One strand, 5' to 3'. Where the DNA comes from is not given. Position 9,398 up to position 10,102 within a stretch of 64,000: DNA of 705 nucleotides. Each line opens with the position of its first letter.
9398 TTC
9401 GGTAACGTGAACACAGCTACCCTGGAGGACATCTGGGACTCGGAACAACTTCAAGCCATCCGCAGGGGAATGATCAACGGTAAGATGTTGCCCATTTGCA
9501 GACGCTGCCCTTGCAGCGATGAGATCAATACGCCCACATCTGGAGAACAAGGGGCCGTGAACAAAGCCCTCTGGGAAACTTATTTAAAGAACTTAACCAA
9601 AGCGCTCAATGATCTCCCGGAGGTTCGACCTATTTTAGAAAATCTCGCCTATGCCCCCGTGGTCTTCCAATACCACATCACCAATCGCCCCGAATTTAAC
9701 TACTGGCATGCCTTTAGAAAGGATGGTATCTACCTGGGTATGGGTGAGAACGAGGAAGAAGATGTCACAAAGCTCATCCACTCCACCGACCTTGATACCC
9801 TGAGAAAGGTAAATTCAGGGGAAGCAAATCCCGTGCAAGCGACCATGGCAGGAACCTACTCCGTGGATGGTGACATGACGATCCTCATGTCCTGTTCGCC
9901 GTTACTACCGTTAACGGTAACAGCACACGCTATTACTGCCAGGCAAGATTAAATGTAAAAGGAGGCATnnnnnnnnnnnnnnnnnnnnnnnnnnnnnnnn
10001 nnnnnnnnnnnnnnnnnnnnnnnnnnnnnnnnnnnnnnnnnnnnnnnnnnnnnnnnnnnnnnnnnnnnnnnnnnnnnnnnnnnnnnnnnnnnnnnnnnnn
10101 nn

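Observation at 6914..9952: Tandemly duplicated radical SAM enzymes fused to SCP2-like C-terminal domains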

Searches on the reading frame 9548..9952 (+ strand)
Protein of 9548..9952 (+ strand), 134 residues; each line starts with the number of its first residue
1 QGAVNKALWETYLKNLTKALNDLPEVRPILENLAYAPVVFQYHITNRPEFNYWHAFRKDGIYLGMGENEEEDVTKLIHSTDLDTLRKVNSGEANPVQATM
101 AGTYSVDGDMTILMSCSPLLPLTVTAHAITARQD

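Call 26: search_solved_structures(query=A2, max_evalue=1, show_alignments=2)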
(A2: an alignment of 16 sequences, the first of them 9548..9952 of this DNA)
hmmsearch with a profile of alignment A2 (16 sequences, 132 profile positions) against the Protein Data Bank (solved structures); distinct sequences matched with E-value up to 1: 5.
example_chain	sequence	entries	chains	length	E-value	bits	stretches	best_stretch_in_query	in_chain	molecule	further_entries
3bn8_A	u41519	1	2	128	0.001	22.1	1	8-118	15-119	Putative sterol carrier protein 2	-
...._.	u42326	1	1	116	0.0027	20.7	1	10-118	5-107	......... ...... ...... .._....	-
4uei_A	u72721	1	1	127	0.015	18.4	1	11-116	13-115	STEROL CARRIER PROTEIN 2/3-OXOACYL-COA THIOLASE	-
9k22_A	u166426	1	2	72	0.033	17.2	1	3-57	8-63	Protein CBFA2T2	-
4xkz_A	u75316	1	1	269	0.39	13.8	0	69-119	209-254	Valine-tRNA ligase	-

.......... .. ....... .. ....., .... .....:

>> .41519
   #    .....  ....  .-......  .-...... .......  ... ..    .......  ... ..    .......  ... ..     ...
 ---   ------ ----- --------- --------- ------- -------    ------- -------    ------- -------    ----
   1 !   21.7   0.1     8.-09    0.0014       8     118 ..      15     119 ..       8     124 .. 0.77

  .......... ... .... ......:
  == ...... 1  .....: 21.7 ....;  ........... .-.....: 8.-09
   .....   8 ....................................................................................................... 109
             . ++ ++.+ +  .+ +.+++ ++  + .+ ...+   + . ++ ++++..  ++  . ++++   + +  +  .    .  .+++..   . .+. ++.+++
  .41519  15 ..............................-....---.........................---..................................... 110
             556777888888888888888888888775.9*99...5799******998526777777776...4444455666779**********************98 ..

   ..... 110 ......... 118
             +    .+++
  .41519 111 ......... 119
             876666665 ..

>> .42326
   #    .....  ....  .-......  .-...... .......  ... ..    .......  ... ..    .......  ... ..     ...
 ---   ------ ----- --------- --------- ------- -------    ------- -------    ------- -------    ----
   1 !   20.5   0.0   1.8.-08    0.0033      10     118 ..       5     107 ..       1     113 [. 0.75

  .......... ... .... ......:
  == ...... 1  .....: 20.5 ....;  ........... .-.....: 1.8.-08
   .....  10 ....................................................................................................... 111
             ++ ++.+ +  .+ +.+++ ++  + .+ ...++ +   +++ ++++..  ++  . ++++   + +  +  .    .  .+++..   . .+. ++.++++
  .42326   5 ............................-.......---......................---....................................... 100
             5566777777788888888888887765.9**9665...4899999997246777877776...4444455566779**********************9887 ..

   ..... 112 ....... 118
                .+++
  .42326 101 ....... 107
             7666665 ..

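Call 43: predict_structure(alignment_id=A3)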
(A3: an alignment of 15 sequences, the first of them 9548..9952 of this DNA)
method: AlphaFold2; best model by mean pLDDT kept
length: 134 residues; sequences in the alignment: 15
mean_pLDDT: 91.9   pTM: 0.85
mean pLDDT of the five models: 91.9, 91.4, 91.1, 89.1, 88.7
residues with pLDDT >= 90: 102; 70-90: 28; 50-70: 3; < 50: 1
segments of 3 or more residues with pLDDT < 50: none
pLDDT, mean of each block of 10 residues (from residue 1): 79 97 95 90 97 96 96 94 94 89 92 89 94 74
secondary structure, 60 per line:
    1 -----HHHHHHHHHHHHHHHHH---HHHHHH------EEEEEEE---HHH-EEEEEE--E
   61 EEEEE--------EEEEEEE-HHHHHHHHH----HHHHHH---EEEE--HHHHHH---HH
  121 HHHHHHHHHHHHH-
elements in order: H6-22 H26-31 E38-44 E52-57 E60-65 E74-80 H82-90 H95-100 E104-107 H110-115 H119-133

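Call 47: fold_search(model_id=the predicted structure, library=pdb)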
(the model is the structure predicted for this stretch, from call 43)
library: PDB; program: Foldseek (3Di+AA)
matches with E <= 10: 271; with E <= 0.001: 39
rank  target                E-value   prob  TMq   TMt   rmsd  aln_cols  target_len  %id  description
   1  6h6o_A                3.5e-06  1.00  0.63  0.69   5.0       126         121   13  UbiJ-SCP2 Ubiquinone synthesis protein (released 2019-02-13)
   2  6h6p_A                4.2e-06  1.00  0.65  0.74   3.2       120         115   14  UbiJ-SCP2 Ubiquinone synthesis protein (released 2019-02-13)
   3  1wfr_MODEL_1_A        4.2e-06  1.00  0.63  0.60   3.7       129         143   16  Solution structure of the conserved hypothetical protein TT1886, possibly sterol carrier protein, from Thermus (released 2004-11-26)
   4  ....                  7.9e-06  1.00  0.58  0.69   6.2       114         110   18  Crystal structure of the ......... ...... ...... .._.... from Archaeoglobus fulgidus (released 2008-04-15)
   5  3bn8_B                7.9e-06  1.00  0.56  0.67   6.6       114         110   17  Crystal structure of a putative sterol carrier protein type 2 (af1534) from archaeoglobus fulgidus dsm 4304 at 2.11 A  (released 2007-12-25)
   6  3bn8_A                1.1e-05  1.00  0.61  0.69   5.8       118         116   17  Crystal structure of a putative sterol carrier protein type 2 (af1534) from archaeoglobus fulgidus dsm 4304 at 2.11 A  (released 2007-12-25)
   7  6ovp_B                1.2e-05  1.00  0.55  0.57   4.4       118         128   18  Sterol Carrier Protein 2 from Yarrowia Lipolytica (apo form) (released 2020-05-20)
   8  6h6p_B                1.8e-05  1.00  0.64  0.74   3.3       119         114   13  UbiJ-SCP2 Ubiquinone synthesis protein (released 2019-02-13)
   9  6h6n_A                2.5e-05  1.00  0.63  0.66   5.2       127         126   15  UbiJ-SCP2 Ubiquinone synthesis protein (released 2019-02-13)
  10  6h6p_C                2.8e-05  1.00  0.64  0.72   3.2       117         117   14  UbiJ-SCP2 Ubiquinone synthesis protein (released 2019-02-13)
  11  6h6p_D                3.0e-05  1.00  0.63  0.70   3.3       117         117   14  UbiJ-SCP2 Ubiquinone synthesis protein (released 2019-02-13)
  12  2cx7_A                3.0e-05  1.00  0.54  0.56   4.4       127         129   14  Crystal structure of sterol carrier protein 2 (released 2005-12-28)
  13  4jgx_B                3.2e-05  1.00  0.60  0.62   4.9       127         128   16  The Structure of Sterol Carrier Protein 2 from the Yeast Yarrowia Lipolytica (released 2013-12-18)
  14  4uei_MODEL_1_A        3.6e-05  1.00  0.61  0.64   4.5       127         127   16  Solution structure of the sterol carrier protein domain 2 of Helicoverpa armigera (released 2015-12-30)
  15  6h6n_B                5.3e-05  1.00  0.58  0.65   3.4       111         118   14  UbiJ-SCP2 Ubiquinone synthesis protein (released 2019-02-13)
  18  6h6o_B                8.8e-05  1.00  0.63  0.71   3.5       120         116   14  UbiJ-SCP2 Ubiquinone synthesis protein (released 2019-02-13)
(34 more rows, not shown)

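Call 62: search_protein_representatives(alignment_id=A3)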
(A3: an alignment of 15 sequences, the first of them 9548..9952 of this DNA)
Query: 15 sequences, 132 profile positions. Proteins with E-value up to 0.001 (for the whole library): 39; up to 1e-10: 16; up to 1e-30: 9. The best 39 are listed.
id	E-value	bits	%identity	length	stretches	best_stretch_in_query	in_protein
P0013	5.4e-57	207.4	-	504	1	2-130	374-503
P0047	3.3e-50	185.4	-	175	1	5-128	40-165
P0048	1.6e-48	180.0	-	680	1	4-130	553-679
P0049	6.6e-46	171.5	-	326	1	5-130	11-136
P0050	2.6e-44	166.4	-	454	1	4-129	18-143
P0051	9.2e-44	164.6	-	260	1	5-131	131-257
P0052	7.2e-41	155.2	-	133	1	5-127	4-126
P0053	2.6e-37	143.7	-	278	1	3-130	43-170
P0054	2.6e-31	124.3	-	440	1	4-128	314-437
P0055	1.7e-28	115.2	-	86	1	49-129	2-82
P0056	1.2e-23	99.5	-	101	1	63-129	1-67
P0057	2.5e-23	98.4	-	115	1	57-130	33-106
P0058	1.8e-14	69.8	-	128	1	3-123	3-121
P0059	1.6e-12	63.5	-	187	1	79-125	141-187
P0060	2.6e-11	59.6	-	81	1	4-74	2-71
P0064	2.8e-08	49.8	-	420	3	75-119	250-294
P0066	6.6e-08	48.6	-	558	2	10-113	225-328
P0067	1.8e-07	47.2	-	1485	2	19-131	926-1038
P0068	5.7e-06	42.3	-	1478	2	8-113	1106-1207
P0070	2.5e-05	40.2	-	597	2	10-131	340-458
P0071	7.3e-05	38.7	-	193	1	20-120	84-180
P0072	9.1e-05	38.4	-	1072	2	34-113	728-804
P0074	1.7e-04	37.5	-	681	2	17-130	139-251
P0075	1.9e-04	37.4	-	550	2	34-117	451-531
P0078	3.5e-04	36.5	-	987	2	25-113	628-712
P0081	6.4e-04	35.7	-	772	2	12-118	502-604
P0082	8.3e-04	35.3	-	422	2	26-119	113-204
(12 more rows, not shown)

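Call 63: search_protein_families(library=pfam, proteins=[P0047, P0048, P0049, P0050, P0051, P0053, P0054, P0064, P0066, P0070], max_evalue=0.01)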
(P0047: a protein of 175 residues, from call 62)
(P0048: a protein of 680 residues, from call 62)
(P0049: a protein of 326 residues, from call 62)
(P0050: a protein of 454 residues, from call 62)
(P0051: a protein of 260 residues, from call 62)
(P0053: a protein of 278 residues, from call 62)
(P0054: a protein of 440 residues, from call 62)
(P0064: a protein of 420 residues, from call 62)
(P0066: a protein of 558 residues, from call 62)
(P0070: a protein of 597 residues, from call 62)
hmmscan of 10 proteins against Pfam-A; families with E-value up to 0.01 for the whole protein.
P0047 (175 aa): 1 family
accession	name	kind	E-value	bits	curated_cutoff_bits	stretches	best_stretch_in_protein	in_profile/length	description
PF02036.22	SCP2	-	0.0041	17.9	21.3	1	74-155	23-100/101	SCP-2 sterol transfer family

P0048 (680 aa): 2 families
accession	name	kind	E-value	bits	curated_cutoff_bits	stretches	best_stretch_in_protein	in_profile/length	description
PF01136.24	Peptidase_U32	-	3.3e-09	36.8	22.4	1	94-277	6-194/233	Peptidase family U32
PF02036.22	SCP2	-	8.6e-05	23.3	21.3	1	573-667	10-100/101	SCP-2 sterol transfer family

P0049 (326 aa): 2 families
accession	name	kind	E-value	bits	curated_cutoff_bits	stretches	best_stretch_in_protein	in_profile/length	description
PF11084.13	DUF2621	-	1.7e-06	28.5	27.7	1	235-309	56-130/139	Protein of unknown function (DUF2621)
PF02036.22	SCP2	-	0.00032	21.4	21.3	1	30-118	10-94/101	SCP-2 sterol transfer family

P0050 (454 aa): 2 families
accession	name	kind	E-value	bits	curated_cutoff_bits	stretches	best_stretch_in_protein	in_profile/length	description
PF11468.13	PTase_Orf2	-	2e-54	185.4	22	1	161-446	2-284/287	Aromatic prenyltransferase Orf2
PF02036.22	SCP2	-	0.0068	17.2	21.3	0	38-132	10-100/101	SCP-2 sterol transfer family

P0051 (260 aa): 2 families
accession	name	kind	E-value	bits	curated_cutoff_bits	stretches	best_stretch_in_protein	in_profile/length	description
PF02036.22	SCP2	-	0.00076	20.2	21.3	1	151-244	11-100/101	SCP-2 sterol transfer family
PF11084.13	DUF2621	-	0.0024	18.3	27.7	1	2-77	60-135/139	Protein of unknown function (DUF2621)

P0053 (278 aa): 2 families
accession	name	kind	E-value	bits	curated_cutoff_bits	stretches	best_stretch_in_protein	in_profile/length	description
PF11084.13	DUF2621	-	0.00013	22.4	27.7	1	194-275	49-130/139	Protein of unknown function (DUF2621)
PF23302.1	HTH_DNAJC9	-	0.0057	17.3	27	0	143-196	17-68/69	DNAJC9 HTH domain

P0054 (440 aa): 2 families
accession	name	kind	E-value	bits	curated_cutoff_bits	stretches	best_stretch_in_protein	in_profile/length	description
PF02036.22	SCP2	-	0.00028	21.6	21.3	1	338-427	14-100/101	SCP-2 sterol transfer family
PF11084.13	DUF2621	-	0.0021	18.5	27.7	1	200-278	57-135/139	Protein of unknown function (DUF2621)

P0064 (420 aa): 4 families
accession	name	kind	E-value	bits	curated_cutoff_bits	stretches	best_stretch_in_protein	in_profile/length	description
PF02036.22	SCP2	-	1.1e-76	254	21.3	4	201-294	10-101/101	SCP-2 sterol transfer family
PF14864.11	Alkyl_sulf_C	-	2.4e-23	83.1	27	3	82-174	25-115/125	Alkyl sulfatase C-terminal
PF06218.16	NPR2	-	0.00051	19.4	27.5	0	302-354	317-369/440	Nitrogen permease regulator 2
PF25371.1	DUF7884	-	0.0034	18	27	0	271-283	59-71/90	Domain of unknown function (DUF7884)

P0066 (558 aa): 5 families
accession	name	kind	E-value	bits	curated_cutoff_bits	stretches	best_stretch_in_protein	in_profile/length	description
PF00596.27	Aldolase_II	-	8.2e-33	114.3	22.2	1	394-533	2-145/183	Class II Aldolase and Adducin N-terminal domain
PF02036.22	SCP2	-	1.7e-29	102.5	21.3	2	248-333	15-100/101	SCP-2 sterol transfer family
PF14864.11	Alkyl_sulf_C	-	4.2e-13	50.1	27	2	248-329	28-109/125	Alkyl sulfatase C-terminal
PF12321.13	DUF3634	-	0.0015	19.4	25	0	257-335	13-90/105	Protein of unknown function (DUF3634)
PF13530.11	SCP2_2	-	0.0028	18.6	23.2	0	264-321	31-85/105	Sterol carrier protein domain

P0070 (597 aa): 6 families
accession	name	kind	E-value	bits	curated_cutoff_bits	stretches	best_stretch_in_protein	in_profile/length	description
PF02826.25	2-Hacid_dh_C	-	7.7e-58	195.2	25.1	1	53-236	2-178/178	D-isomer specific 2-hydroxyacid dehydrogenase, NAD binding domain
PF02036.22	SCP2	-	1.5e-20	73.8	21.3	2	348-446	6-101/101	SCP-2 sterol transfer family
PF00389.36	2-Hacid_dh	-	1.6e-10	41.2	24.6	1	1-268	52-134/134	D-isomer specific 2-hydroxyacid dehydrogenase, catalytic domain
PF14864.11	Alkyl_sulf_C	-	7.5e-10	39.6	27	2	357-446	26-114/125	Alkyl sulfatase C-terminal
PF00670.27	AdoHcyase_NAD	-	0.00025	21.6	27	1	100-184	28-109/162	S-adenosyl-L-homocysteine hydrolase, NAD binding domain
PF03446.21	NAD_binding_2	-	0.0026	18.2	21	1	97-201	1-109/161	NAD binding domain of 6-phosphogluconate dehydrogenase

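Call 71: search_protein_families(library=pfam, proteins=[P0067, P0068, P0072, P0074, P0075, P0078, P0081, P0082, P0059, P0071], max_evalue=0.001)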
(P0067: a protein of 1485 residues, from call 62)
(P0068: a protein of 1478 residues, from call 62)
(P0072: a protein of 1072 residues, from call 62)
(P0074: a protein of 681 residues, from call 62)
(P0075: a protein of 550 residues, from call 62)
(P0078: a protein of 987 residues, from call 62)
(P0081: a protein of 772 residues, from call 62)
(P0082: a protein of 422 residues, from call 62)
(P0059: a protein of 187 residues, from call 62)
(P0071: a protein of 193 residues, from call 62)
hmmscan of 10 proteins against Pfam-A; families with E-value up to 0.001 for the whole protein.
P0067 (1485 aa): 9 families
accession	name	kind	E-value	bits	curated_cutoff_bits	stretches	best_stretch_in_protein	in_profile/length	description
PF02826.25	2-Hacid_dh_C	-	7.4e-52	175.7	25.1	1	634-817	2-178/178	D-isomer specific 2-hydroxyacid dehydrogenase, NAD binding domain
PF00596.27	Aldolase_II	-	5.2e-45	154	22.2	1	1279-1453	2-179/183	Class II Aldolase and Adducin N-terminal domain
PF00370.27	FGGY_N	-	3.5e-43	148.4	28.8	1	5-248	2-245/245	FGGY family of carbohydrate kinases, N-terminal domain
PF02036.22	SCP2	-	6.1e-20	71.9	21.3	2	1092-1184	9-100/101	SCP-2 sterol transfer family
PF00389.36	2-Hacid_dh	-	4e-15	56.1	24.6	1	534-849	7-134/134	D-isomer specific 2-hydroxyacid dehydrogenase, catalytic domain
PF02782.22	FGGY_C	-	1.1e-11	45.4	27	1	260-452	4-197/198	FGGY family of carbohydrate kinases, C-terminal domain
PF14864.11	Alkyl_sulf_C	-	1.2e-08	35.7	27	0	938-1026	27-114/125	Alkyl sulfatase C-terminal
PF01869.26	BcrAD_BadFG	-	1.3e-05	25.4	31.5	0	373-449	190-271/271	BadF/BadG/BcrA/BcrD ATPase family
PF17998.7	AgI_II_C2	-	0.00015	22.6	27.1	0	1084-1158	55-127/148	Cell surface antigen I/II C2 terminal domain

P0068 (1478 aa): 10 families
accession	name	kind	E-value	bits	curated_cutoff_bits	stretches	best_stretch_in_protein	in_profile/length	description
PF02826.25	2-Hacid_dh_C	-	1.8e-53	181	25.1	1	637-821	2-178/178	D-isomer specific 2-hydroxyacid dehydrogenase, NAD binding domain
PF00596.27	Aldolase_II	-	2.6e-47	161.5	22.2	1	1274-1447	3-180/183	Class II Aldolase and Adducin N-terminal domain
PF00370.27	FGGY_N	-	3.6e-43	148.4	28.8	1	5-250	1-245/245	FGGY family of carbohydrate kinases, N-terminal domain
PF02036.22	SCP2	-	1.5e-26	93.1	21.3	2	963-1052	11-99/101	SCP-2 sterol transfer family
PF00389.36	2-Hacid_dh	-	7.3e-16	58.5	24.6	1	537-852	8-133/134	D-isomer specific 2-hydroxyacid dehydrogenase, catalytic domain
PF02782.22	FGGY_C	-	7.5e-14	52.4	27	1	261-452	3-197/198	FGGY family of carbohydrate kinases, C-terminal domain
PF14864.11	Alkyl_sulf_C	-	2.8e-05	24.8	27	0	973-1045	33-105/125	Alkyl sulfatase C-terminal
PF13241.12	NAD_binding_7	-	5.8e-05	24.1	22.1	0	680-770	7-92/104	Putative NAD(P)-binding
PF22660.2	RS_preATP-grasp-like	-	0.00016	22.4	27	1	681-758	2-79/98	Ribonucleotide synthetase preATP-grasp domain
PF03446.21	NAD_binding_2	-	0.00023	21.7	21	1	682-787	1-110/161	NAD binding domain of 6-phosphogluconate dehydrogenase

P0072 (1072 aa): 6 families
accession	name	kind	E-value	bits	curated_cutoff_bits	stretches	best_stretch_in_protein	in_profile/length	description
PF02826.25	2-Hacid_dh_C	-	1.6e-52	177.9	25.1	1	224-407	3-178/178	D-isomer specific 2-hydroxyacid dehydrogenase, NAD binding domain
PF00596.27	Aldolase_II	-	1.9e-50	171.7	22.2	1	868-1041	3-180/183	Class II Aldolase and Adducin N-terminal domain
PF02036.22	SCP2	-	2.3e-27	95.7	21.3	2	554-643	11-99/101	SCP-2 sterol transfer family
PF00389.36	2-Hacid_dh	-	2e-16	60.3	24.6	1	120-439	5-134/134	D-isomer specific 2-hydroxyacid dehydrogenase, catalytic domain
PF14864.11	Alkyl_sulf_C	-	2.2e-08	34.8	27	1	725-801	29-105/125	Alkyl sulfatase C-terminal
PF03446.21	NAD_binding_2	-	0.00059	20.3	21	0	268-372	1-109/161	NAD binding domain of 6-phosphogluconate dehydrogenase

P0074 (681 aa): 4 families
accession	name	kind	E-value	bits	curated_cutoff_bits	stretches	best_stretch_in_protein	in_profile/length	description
PF00596.27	Aldolase_II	-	9.6e-44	149.9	22.2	1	476-649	2-179/183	Class II Aldolase and Adducin N-terminal domain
PF02036.22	SCP2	-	3.2e-16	59.9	21.3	2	300-380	21-101/101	SCP-2 sterol transfer family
PF14864.11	Alkyl_sulf_C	-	1.5e-15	58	27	2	142-240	17-114/125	Alkyl sulfatase C-terminal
PF02826.25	2-Hacid_dh_C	-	1.3e-07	31.6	25.1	1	1-36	143-178/178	D-isomer specific 2-hydroxyacid dehydrogenase, NAD binding domain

P0075 (550 aa): 5 families
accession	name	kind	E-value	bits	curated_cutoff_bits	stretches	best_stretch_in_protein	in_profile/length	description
PF02036.22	SCP2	-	6.7e-50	168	21.3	2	327-415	12-100/101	SCP-2 sterol transfer family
PF00106.31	adh_short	-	9.9e-31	107.2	26.6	1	10-202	1-180/195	short chain dehydrogenase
PF13561.12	adh_short_C2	-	4.6e-26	92.3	27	1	16-215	1-187/236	Enoyl-(Acyl carrier protein) reductase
PF14864.11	Alkyl_sulf_C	-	2e-23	83.4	27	2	442-533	23-114/125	Alkyl sulfatase C-terminal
PF13530.11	SCP2_2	-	0.00013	22.9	23.2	0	345-415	30-97/105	Sterol carrier protein domain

P0078 (987 aa): 6 families
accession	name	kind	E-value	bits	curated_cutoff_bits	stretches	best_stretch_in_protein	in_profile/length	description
PF02826.25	2-Hacid_dh_C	-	8.1e-54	182.1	25.1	1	126-311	1-178/178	D-isomer specific 2-hydroxyacid dehydrogenase, NAD binding domain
PF00596.27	Aldolase_II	-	2.1e-48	165.1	22.2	1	782-956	2-180/183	Class II Aldolase and Adducin N-terminal domain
PF02036.22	SCP2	-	2.4e-31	108.5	21.3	2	636-716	20-99/101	SCP-2 sterol transfer family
PF14864.11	Alkyl_sulf_C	-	5.5e-13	49.7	27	2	634-711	30-107/125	Alkyl sulfatase C-terminal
PF00389.36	2-Hacid_dh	-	1.5e-12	47.7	24.6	1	28-312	9-103/134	D-isomer specific 2-hydroxyacid dehydrogenase, catalytic domain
PF03720.21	UDPG_MGDP_dh_C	-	0.00061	20.6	30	0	184-252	21-91/103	UDP-glucose/GDP-mannose dehydrogenase family, UDP binding domain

P0081 (772 aa): 4 families
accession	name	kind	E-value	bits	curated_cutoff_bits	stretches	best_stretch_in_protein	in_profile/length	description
PF02036.22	SCP2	-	9.8e-12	45.5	21.3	2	512-604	8-100/101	SCP-2 sterol transfer family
PF14864.11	Alkyl_sulf_C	-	1.1e-10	42.3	27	1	523-612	31-121/125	Alkyl sulfatase C-terminal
PF01136.24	Peptidase_U32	-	8.9e-08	32.1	22.4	1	85-265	2-192/233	Peptidase family U32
PF08974.15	DUF1877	-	0.00091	19.8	22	0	489-550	43-94/163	Domain of unknown function (DUF1877)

P0082 (422 aa): 3 families
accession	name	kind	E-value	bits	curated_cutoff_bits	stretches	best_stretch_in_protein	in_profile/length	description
PF02036.22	SCP2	-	3.5e-48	162.5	21.3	2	113-203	11-100/101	SCP-2 sterol transfer family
PF14864.11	Alkyl_sulf_C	-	8.9e-18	65.1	27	2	109-209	20-116/125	Alkyl sulfatase C-terminal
PF13530.11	SCP2_2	-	2.3e-05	25.4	23.2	0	345-415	30-97/105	Sterol carrier protein domain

P0059 (187 aa): 2 families
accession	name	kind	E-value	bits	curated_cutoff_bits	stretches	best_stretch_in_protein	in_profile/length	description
PF13578.12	Methyltransf_24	-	3.7e-11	44.3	26.3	1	35-139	1-105/105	Methyltransferase domain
PF04989.18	RMNT_CmcI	-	1.3e-05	25.4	23.2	1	35-158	37-172/206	Rhamnosyl O-methyltransferase/CmcI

P0071 (193 aa): 2 families
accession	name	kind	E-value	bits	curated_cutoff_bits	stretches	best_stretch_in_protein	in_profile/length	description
PF02036.22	SCP2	-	2.2e-15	57.3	21.3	1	85-178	6-100/101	SCP-2 sterol transfer family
PF14864.11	Alkyl_sulf_C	-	1.2e-05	26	27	1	98-175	32-110/125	Alkyl sulfatase C-terminal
